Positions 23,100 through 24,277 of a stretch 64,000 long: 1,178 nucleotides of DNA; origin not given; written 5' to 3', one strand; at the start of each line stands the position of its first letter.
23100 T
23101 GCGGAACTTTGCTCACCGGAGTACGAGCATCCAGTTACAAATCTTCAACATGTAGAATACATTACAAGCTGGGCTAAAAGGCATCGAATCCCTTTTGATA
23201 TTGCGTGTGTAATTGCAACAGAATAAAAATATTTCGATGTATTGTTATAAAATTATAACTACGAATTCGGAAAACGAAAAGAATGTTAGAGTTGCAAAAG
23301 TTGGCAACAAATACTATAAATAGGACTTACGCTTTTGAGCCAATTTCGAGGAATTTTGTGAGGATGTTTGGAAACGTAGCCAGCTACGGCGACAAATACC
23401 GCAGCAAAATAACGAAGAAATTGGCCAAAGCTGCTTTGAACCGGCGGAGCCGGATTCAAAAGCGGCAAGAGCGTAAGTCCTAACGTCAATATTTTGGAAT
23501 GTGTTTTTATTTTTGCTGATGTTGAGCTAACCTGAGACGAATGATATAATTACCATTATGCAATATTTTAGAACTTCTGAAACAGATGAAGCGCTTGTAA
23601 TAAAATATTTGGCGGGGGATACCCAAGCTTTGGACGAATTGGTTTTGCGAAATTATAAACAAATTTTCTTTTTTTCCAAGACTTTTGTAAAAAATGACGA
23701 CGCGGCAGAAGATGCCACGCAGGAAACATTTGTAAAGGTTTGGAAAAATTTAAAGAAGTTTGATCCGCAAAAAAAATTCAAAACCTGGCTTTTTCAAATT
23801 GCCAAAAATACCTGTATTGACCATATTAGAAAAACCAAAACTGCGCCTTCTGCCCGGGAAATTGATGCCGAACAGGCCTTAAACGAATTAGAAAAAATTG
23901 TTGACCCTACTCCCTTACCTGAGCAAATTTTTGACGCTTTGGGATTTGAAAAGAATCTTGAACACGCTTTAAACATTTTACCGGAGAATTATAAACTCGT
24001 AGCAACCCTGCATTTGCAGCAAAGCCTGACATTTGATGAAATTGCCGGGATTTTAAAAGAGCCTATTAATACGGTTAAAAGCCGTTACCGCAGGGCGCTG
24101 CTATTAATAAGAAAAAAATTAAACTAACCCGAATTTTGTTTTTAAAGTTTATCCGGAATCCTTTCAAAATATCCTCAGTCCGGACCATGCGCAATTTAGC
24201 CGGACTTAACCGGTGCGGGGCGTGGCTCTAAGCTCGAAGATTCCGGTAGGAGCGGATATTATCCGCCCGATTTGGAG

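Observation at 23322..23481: Family A: two copies of a ~160-nt TIR-bounded element with conserved 5' core, compensatory internal pairing and divergent 3' hairpins (candidate structured RNA or MITE)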

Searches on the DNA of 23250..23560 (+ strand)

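Call 13: search_dna_similar(query=window:23322-23481:+, collection=plasmids, mode=distant, max_rows=40, max_evalue=0.001)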
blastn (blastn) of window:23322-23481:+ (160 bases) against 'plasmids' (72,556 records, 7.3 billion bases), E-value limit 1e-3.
No match.

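Call 17: search_rna_families(source=window, start=23250, end=23560, threshold=evalue, max_evalue=10)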
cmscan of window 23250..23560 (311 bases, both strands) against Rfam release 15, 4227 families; matches with E-value up to 10: 3.
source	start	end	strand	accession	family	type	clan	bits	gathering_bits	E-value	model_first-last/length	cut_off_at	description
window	23478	23532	-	RF02905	sRNA41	Gene; sRNA;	-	18.1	45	1.4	1-113/113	no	Archaeal Small RNA 41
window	23469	23502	-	RF01343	CRISPR-DR33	Gene; CRISPR;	-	15.6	39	1.5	1-37/37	no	CRISPR RNA direct repeat element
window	23509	23537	+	RF01139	sR2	Gene; snRNA; snoRNA; CD-box;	-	10.5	42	6.3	27-57/57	no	Small nucleolar RNA sR2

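Call 43: build_rna_model(alignment_id=A2, structure=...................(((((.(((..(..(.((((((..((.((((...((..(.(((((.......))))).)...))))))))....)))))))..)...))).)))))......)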
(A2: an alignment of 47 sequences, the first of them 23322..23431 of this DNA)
Model R1 built from alignment A2 (47 sequences, 121 columns); structure: as given.
model positions 111; base pairs 30; branch points 0; effective number of sequences 1.53; information 0.59 bits per position. Calibrated on 0.2 Mb of random sequence (short: E-values are rough).
structure used (alignment columns):
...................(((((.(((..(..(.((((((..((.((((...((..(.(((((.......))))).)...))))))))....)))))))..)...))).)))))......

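Call 44: search_with_rna_model(model_id=R1, source=window, max_evalue=10, filters=off)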
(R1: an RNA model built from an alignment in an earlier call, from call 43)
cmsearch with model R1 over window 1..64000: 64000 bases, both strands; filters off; matches with E-value up to 10: 19.
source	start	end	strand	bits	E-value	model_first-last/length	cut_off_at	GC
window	42351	42461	+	125.8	1e-27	1-111/111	no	0.47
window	23321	23431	+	111.6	2.5e-24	1-111/111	no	0.44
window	42362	42473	-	27.3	0.00029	1-111/111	no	0.47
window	53711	53805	+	21.3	0.0079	1-111/111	no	0.27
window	23333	23444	-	18.9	0.029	1-111/111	no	0.45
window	50035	50128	-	18.2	0.044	1-111/111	no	0.32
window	50343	50430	-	11.9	1.4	1-111/111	no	0.47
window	53371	53468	+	11.3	2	1-111/111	no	0.37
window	10685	10783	-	11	2.3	1-111/111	no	0.33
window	22526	22568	+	10.4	3.2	1-111/111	no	0.44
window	14246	14301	+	9.7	4.8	1-111/111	no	0.52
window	43387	43478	-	9.6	4.9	1-111/111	no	0.38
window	52972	53015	-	9.2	6.1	1-111/111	no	0.34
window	60025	60087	+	9.2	6.3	1-111/111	no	0.43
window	29407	29500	+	9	6.9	1-111/111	no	0.23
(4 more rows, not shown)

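Call 45: search_with_rna_model(model_id=R1, sources=[L001, L002, L003, L004, L005, L006, L007, L008, L009, L010, L011, L012, L013, L014, L015, L016, L017, L018, L019, L020, L021, L022, L023, L024, L025, L026, L027, L028, L029, L030, L031, L032, L033, L034, L035, L036, L037, L038, L039, L040, L041, L042, L043, L044, L045, L046, L047, L048, L049, L050, L051, L052, L053, L054, L055, L056, L057, L058, L059, L060, L061, L062, L063, L064, L065, L066, L067, L068, L069, L070, L071, L072, L073, L074, L075, L076, L077, L078, L079, L080, L081, L082, L083, L084, L085, L086, L087, L088, L089, L090, L091, L092, L093, L094, L095, L096, L097, L098, L099, L100], max_evalue=0.01)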
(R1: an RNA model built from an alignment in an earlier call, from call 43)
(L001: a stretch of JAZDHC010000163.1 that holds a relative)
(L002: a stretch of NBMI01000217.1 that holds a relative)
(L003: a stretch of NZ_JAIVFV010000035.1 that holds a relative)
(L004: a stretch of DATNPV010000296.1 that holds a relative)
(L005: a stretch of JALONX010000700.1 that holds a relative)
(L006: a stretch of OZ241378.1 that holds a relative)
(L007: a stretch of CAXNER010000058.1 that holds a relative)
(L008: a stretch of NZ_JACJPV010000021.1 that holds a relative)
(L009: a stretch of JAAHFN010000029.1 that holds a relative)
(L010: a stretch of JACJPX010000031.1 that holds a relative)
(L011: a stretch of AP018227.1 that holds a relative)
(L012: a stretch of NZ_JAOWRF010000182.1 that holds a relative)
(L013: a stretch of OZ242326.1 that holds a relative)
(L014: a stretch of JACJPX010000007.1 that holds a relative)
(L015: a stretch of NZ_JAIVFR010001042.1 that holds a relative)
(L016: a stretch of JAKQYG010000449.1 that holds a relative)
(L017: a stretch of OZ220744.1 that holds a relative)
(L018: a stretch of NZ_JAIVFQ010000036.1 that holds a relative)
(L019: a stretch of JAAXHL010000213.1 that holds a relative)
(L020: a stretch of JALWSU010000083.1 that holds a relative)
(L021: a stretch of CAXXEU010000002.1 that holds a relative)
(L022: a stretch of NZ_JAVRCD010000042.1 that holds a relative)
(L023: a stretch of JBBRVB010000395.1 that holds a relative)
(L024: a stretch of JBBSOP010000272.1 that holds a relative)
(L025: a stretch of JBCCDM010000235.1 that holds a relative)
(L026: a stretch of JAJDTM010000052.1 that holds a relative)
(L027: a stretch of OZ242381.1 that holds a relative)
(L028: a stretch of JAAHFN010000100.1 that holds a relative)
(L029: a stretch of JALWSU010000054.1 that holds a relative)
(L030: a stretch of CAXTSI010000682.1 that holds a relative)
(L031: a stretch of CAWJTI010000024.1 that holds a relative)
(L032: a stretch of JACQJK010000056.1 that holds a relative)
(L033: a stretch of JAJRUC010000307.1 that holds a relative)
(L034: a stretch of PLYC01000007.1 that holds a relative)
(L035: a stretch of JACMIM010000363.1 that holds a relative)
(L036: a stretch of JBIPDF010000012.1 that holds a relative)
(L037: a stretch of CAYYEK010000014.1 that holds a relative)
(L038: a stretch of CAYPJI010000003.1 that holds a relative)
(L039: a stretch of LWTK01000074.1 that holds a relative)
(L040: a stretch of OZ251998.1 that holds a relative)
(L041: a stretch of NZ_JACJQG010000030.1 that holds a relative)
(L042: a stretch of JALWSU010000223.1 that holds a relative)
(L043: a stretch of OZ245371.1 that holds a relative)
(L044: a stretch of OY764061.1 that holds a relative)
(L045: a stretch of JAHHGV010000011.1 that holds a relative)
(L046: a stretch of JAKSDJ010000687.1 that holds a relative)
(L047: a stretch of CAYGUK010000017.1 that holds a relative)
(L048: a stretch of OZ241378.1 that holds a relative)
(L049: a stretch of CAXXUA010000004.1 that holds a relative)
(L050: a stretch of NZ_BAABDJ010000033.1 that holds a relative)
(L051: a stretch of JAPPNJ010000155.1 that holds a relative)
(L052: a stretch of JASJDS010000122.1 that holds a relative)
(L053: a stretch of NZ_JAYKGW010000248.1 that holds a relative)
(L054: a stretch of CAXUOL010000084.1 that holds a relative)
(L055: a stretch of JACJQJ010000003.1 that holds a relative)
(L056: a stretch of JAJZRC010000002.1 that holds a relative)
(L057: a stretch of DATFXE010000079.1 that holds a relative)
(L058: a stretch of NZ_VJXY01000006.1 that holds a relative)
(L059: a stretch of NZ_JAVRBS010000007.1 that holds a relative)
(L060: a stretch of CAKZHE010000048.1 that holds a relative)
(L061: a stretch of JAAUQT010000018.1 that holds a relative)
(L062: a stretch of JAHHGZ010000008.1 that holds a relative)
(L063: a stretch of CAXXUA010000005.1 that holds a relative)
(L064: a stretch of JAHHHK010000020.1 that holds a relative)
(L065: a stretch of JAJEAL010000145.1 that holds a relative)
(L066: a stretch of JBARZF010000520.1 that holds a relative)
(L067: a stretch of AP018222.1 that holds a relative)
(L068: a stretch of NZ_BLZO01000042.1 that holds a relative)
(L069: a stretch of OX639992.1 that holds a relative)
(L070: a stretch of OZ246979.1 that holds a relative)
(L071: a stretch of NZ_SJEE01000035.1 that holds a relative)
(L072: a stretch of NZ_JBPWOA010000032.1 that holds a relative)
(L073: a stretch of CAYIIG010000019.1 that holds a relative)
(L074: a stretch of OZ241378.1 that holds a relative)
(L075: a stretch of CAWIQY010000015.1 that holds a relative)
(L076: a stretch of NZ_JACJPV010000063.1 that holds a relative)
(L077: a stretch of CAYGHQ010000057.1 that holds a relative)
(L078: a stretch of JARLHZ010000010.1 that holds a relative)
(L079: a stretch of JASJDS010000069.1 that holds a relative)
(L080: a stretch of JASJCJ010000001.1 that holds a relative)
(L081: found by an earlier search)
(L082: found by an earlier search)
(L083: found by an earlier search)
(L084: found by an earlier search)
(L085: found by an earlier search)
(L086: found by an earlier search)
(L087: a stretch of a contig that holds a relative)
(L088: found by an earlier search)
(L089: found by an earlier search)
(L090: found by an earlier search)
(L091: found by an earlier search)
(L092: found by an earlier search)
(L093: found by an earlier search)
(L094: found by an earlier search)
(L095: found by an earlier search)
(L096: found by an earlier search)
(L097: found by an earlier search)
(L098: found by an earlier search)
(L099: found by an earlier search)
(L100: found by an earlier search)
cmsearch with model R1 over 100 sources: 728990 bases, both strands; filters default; matches with E-value up to 0.01: 7.
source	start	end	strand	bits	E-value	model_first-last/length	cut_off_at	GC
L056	6348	6458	+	121.3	1.4e-25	1-111/111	no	0.5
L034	6554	6664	+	120.9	1.7e-25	1-111/111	no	0.49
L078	4883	4994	+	110.6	5e-23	1-111/111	no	0.53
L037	166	277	-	93.4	6.3e-19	1-111/111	no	0.43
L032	4574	4685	+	89.9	4.3e-18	1-111/111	no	0.52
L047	1357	1467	+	34.6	6.4e-05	1-111/111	no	0.41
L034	6565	6675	-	27.5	0.0031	1-111/111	no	0.5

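Call 46: search_with_rna_model(model_id=R1, sources=[window, L032, L034, L037, L047, L056, L073, L078, L101, L102, L103, L104, L105, L106, L107, L108, L109, L110, L111, L112, L113, L114, L115, L116, L117, L118, L119, L120, L122, L123, L124, L125, L126, L127, L128, L129, L130, L131, L132, L133, L134, L135, L136, L137, L138, L140, L141, L142, L143, L144, L145, L146, L148, L149, L150, L152, L153, L154, L155, L156, L158, L159, L160, L161, L162, L164, L165, L166, L167, L168, L169, L170, L171, L172, L174, L175, L176, L177, L178, L179, L181, L182, L183], max_evalue=0.0001, make_alignment=true)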
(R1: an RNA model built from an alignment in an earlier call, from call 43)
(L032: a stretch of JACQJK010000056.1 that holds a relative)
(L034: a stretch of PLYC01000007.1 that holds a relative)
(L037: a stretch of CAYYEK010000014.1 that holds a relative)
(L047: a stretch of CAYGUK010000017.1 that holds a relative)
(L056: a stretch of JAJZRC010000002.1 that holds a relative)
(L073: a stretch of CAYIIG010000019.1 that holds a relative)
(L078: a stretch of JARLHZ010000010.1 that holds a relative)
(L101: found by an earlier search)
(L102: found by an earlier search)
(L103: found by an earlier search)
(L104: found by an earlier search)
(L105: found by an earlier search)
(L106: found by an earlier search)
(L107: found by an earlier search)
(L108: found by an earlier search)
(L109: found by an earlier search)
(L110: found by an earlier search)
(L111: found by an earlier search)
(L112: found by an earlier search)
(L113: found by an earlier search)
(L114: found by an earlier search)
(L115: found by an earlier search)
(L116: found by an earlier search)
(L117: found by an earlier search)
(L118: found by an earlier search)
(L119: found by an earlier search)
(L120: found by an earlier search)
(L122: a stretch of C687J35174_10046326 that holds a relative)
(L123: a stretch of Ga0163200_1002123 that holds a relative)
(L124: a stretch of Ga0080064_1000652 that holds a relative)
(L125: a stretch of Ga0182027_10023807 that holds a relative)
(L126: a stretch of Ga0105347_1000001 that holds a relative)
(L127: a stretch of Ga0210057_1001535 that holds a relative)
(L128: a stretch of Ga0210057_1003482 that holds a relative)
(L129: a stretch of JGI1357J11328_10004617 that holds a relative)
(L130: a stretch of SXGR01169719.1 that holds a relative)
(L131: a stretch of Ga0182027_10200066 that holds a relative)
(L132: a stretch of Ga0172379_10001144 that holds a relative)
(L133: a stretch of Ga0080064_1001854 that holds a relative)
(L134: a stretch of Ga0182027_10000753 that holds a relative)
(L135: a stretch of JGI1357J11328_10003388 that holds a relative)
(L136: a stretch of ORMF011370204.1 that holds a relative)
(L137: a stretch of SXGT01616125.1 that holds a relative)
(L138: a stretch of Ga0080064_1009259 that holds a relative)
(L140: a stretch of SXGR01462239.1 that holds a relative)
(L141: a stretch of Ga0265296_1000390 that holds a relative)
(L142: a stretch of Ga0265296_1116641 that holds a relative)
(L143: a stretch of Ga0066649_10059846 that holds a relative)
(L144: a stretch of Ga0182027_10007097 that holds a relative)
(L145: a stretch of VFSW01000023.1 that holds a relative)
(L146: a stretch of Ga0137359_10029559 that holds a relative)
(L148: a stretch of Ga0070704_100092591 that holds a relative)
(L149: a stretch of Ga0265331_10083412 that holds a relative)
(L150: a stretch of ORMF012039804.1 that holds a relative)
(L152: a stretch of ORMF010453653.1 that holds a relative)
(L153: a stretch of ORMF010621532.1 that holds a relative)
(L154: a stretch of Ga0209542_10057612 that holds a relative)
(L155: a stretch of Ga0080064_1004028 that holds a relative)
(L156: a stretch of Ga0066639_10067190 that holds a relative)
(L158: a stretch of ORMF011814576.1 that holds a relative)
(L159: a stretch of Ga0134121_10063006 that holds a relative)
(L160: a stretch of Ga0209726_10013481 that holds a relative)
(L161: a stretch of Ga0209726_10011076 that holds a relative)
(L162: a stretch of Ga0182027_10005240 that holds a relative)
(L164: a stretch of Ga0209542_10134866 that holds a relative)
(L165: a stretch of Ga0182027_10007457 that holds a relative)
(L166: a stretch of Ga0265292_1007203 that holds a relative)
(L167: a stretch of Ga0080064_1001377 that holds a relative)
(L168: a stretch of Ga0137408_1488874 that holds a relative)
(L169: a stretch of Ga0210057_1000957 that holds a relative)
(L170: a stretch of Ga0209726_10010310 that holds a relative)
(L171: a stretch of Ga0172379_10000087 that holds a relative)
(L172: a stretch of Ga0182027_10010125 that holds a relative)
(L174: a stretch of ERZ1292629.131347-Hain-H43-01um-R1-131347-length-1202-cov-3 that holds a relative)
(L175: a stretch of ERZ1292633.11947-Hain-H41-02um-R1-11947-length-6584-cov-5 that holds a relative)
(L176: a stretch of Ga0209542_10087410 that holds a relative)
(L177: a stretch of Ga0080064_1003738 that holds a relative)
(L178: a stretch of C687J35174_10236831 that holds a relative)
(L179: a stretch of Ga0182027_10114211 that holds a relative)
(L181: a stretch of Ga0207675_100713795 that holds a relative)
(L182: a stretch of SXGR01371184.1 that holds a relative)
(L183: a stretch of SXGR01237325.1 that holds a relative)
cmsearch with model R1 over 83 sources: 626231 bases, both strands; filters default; matches with E-value up to 0.0001: 71.
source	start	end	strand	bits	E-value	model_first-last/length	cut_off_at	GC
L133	8543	8653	-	132.3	2.9e-28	1-111/111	no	0.45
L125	2746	2855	+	129.4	1.5e-27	1-111/111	no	0.47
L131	180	290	+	128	3e-27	1-111/111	no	0.49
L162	11175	11285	+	127.3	4.5e-27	1-111/111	no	0.41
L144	12475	12585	+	126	9.4e-27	1-111/111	no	0.5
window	42351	42461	+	125.8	1e-26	1-111/111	no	0.47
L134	22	132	+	125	1.6e-26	1-111/111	no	0.41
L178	7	118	-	123.7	3.2e-26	1-111/111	no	0.46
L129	3255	3365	+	123.4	3.7e-26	1-111/111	no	0.47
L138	3566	3676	-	123.4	3.7e-26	1-111/111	no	0.47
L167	366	476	+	122.6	5.8e-26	1-111/111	no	0.48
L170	7369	7479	+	122.6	5.8e-26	1-111/111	no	0.48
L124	8874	8984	-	122.6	5.9e-26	1-111/111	no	0.49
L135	9962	10072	-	122.6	5.9e-26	1-111/111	no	0.49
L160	5163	5273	+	122.6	5.9e-26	1-111/111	no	0.49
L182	7829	7939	-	121.7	9.6e-26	1-111/111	no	0.39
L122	3370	3482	-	121.5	1.1e-25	1-111/111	no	0.47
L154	2379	2491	+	121.5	1.1e-25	1-111/111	no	0.47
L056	6348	6458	+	121.3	1.2e-25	1-111/111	no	0.5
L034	6554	6664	+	120.9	1.5e-25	1-111/111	no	0.49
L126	6268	6377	+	120.8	1.6e-25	1-111/111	no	0.46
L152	1597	1707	+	120.6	1.8e-25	1-111/111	no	0.46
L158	812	922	-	120.5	1.9e-25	1-111/111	no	0.48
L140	406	516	+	120.4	2e-25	1-111/111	no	0.39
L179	2911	3021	+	120.2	2.3e-25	1-111/111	no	0.5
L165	12338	12448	-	119.8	2.8e-25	1-111/111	no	0.47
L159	334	444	+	119.6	3.1e-25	1-111/111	no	0.51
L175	6131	6242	+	119.4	3.5e-25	1-111/111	no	0.48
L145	10054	10164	+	118.1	7.1e-25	1-111/111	no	0.51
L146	2055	2164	-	115.5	3e-24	1-111/111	no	0.49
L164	669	779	+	115.3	3.3e-24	1-111/111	no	0.44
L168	1473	1583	-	114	6.7e-24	1-111/111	no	0.5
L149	1099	1209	+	113.5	8.8e-24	1-111/111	no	0.47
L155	1423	1533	+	112.7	1.3e-23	1-111/111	no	0.41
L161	255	365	+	112.7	1.3e-23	1-111/111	no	0.41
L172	11458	11568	-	111.4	2.8e-23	1-111/111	no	0.47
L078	4883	4994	+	110.6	4.3e-23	1-111/111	no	0.53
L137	2559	2670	+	108.6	1.3e-22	1-111/111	no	0.43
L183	702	813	+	108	1.8e-22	1-111/111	no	0.46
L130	107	214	+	105.5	6.8e-22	1-111/111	no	0.4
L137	1573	1680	-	105.5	6.8e-22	1-111/111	no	0.4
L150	9591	9702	-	105.4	7.3e-22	1-111/111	no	0.5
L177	1109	1220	-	105.4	7.3e-22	1-111/111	no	0.5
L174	902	1013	+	105.3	7.6e-22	1-111/111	no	0.53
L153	1440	1533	-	105.3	7.7e-22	18-111/111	5'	0.49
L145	7427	7538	-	105.1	9e-22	1-111/111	no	0.48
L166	744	856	-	103.9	1.7e-21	1-111/111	no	0.44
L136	3492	3601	-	103.8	1.8e-21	1-111/111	no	0.49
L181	801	913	-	103.5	2.2e-21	1-111/111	no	0.4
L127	11031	11143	+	101.9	4.9e-21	1-111/111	no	0.5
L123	5015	5127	+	101.8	5.4e-21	1-111/111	no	0.52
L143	47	159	-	100.4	1.2e-20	1-111/111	no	0.5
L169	8472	8584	+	100.4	1.2e-20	1-111/111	no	0.5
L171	771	882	-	97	7.6e-20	1-111/111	no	0.52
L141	6047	6159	-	96.7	8.8e-20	1-111/111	no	0.5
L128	2552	2664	+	96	1.3e-19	1-111/111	no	0.5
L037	166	277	-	93.4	5.4e-19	1-111/111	no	0.43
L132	4902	5013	+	92.6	8.4e-19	1-111/111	no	0.53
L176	2466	2571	+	89.9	3.6e-18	1-111/111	no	0.43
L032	4574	4685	+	89.9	3.7e-18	1-111/111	no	0.52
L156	2419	2523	-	86.6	2.2e-17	9-111/111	5'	0.5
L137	3273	3384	+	81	4.9e-16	1-111/111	no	0.45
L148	393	503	-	66.3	1.5e-12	1-111/111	no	0.5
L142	304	413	-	61.6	2e-11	1-111/111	no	0.51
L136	182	294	-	60.2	4.3e-11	1-111/111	no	0.44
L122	3359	3470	+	37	1.5e-05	1-111/111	no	0.46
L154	2391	2502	-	37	1.5e-05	1-111/111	no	0.46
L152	2953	3125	+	35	4.4e-05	1-111/111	no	0.47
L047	1357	1467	+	34.6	5.5e-05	1-111/111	no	0.41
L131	191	301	-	33.8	8.3e-05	1-111/111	no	0.49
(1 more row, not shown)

Alignment A5: 71 matches aligned to the model, 254 columns, each read 5' to 3' on its own strand. Consensus structure (alignment columns), stored with it:
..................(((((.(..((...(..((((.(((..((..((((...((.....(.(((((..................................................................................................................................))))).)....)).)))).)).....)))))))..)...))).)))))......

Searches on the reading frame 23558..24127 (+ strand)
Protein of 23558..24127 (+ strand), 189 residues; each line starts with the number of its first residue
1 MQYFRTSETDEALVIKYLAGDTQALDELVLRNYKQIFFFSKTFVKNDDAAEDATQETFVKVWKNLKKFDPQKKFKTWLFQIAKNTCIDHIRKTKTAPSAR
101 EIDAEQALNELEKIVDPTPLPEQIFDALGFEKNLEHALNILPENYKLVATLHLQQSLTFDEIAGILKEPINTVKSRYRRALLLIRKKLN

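Call 27: find_encoding_contigs(protein=window:23558-24127:+, flank=2000, max_places=4)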
Protein window:23558-24127:+ (189 aa): no gene with exactly this product is on record in the collection.

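Call 32: search_protein_families(library=ncbifam, proteins=[window:23558-24127:+])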
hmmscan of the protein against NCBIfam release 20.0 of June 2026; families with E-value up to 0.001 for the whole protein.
window:23558-24127:+ (189 aa): 90 families (the best 25 are shown)
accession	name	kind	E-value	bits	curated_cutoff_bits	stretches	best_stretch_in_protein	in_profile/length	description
NF009166.1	PRK12513.1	equivalog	1.6e-44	151.9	206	1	6-189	5-187/193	RNA polymerase sigma factor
NF007223.0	PRK09641.1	equivalog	1.1e-33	116.7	209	1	14-188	9-184/187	RNA polymerase sigma factor SigW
NF008888.0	PRK11922.1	equivalog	1.8e-32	112.9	204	1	6-188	13-196/231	RNA polymerase sigma factor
TIGR02937.1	sigma70-ECF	superfamily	3.4e-32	111.4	42.9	1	24-188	2-165/165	sigma-70 family RNA polymerase sigma factor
TIGR02985.1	Sig70_bacteroi1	subfamily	5.4e-30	104.8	126.4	1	24-188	2-162/162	RNA polymerase sigma-70 factor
NF004113.0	PRK05602.1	equivalog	7.1e-28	97.7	208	1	6-188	28-201/211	RNA polymerase sigma factor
TIGR02939.1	RpoE_Sigma70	equivalog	3.5e-27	95.6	236.15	1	7-188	4-186/190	RNA polymerase sigma factor RpoE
TIGR02948.1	SigW_bacill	equivalog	7e-27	94.7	243.1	1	16-188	11-184/187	RNA polymerase sigma factor SigW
NF007216.0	PRK09638.1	equivalog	8.3e-27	94.1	194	1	9-188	4-174/180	RNA polymerase sigma factor SigY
NF009171.0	PRK12518.1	equivalog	5.4e-26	91.6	208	1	5-186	9-182/191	RNA polymerase sigma factor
TIGR02950.1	SigM_subfam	subfamily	1.9e-25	89.6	147.95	1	25-186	2-156/159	RNA polymerase sigma factor, SigM family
NF007222.0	PRK09640.1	equivalog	3.8e-25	88.5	194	1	9-188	9-182/188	RNA polymerase sigma factor SigX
NF006930.0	PRK09415.1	subfamily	2.6e-24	86.1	198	1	22-188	15-175/179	RNA polymerase factor sigma C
NF007225.0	PRK09643.1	equivalog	3.5e-23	82.4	190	1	7-180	11-174/204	RNA polymerase sigma factor SigM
TIGR02954.1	Sig70_famx3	hypoth_equivalog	6.9e-23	81.2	188.5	1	10-188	3-167/170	RNA polymerase sigma-70 factor, TIGR02954 family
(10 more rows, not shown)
